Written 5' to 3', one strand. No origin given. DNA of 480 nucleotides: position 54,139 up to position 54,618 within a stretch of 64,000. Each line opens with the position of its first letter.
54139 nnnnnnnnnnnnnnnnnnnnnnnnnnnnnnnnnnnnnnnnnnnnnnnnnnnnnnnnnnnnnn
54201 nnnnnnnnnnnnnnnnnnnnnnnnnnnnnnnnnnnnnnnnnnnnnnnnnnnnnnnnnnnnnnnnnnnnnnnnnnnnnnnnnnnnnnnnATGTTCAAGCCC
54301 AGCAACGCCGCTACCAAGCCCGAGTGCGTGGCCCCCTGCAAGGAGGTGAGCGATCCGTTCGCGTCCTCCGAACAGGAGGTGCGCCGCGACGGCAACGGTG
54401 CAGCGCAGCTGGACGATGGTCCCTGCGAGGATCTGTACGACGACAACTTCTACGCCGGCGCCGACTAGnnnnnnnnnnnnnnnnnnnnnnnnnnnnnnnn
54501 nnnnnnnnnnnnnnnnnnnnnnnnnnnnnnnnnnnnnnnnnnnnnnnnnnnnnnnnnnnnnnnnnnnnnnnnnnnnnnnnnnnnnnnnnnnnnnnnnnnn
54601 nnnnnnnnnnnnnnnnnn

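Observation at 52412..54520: GC-rich locus: two proteins built from a repeated Cys4/Cys3His module plus a tightly regulated 59-aa acidic Cys peptide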

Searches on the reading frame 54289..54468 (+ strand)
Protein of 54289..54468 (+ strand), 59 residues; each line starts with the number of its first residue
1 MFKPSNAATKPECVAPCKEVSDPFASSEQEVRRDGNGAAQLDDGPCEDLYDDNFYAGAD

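Call 4: search_protein_families(library=pfam, proteins=[window:54289-54468:+], max_evalue=1)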
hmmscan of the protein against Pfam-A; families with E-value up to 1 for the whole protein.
window:54289-54468:+ (59 aa): 0 families

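Call 5: search_protein_families(library=phrogs, proteins=[window:54289-54468:+], max_evalue=1)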
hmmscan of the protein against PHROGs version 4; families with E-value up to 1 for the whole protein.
window:54289-54468:+ (59 aa): 0 families

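Call 6: search_protein_families(library=ncbifam, proteins=[window:54289-54468:+], max_evalue=1)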
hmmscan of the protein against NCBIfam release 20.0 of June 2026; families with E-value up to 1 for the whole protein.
window:54289-54468:+ (59 aa): 0 families

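Call 25: find_homologous_proteins(query=window:54289-54468:+, max_evalue=10)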
Query window:54289-54468:+ (59 aa): 1 proteins with E <= 10 among 1 candidates.
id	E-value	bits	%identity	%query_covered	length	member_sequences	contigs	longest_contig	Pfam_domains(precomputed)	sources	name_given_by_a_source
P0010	3.0e-33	129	100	100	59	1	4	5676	-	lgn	-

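Call 59: find_related_loci(query=window:54289-54468:+, collection=viral_contigs, flank=3000)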
Query window:54289-54468:+ (59 aa) in viral_contigs; peptide patterns used: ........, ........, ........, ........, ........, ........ (x = any residue, [..] = any of these).
21 stretches matched a pattern, but none encodes a relative of the query by tblastn (E <= 1e-3).

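Call 76: search_protein_families(library=padloc, proteins=[window:54289-54468:+], max_evalue=0.1)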
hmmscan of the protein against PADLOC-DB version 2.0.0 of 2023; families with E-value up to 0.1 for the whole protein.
window:54289-54468:+ (59 aa): 0 families
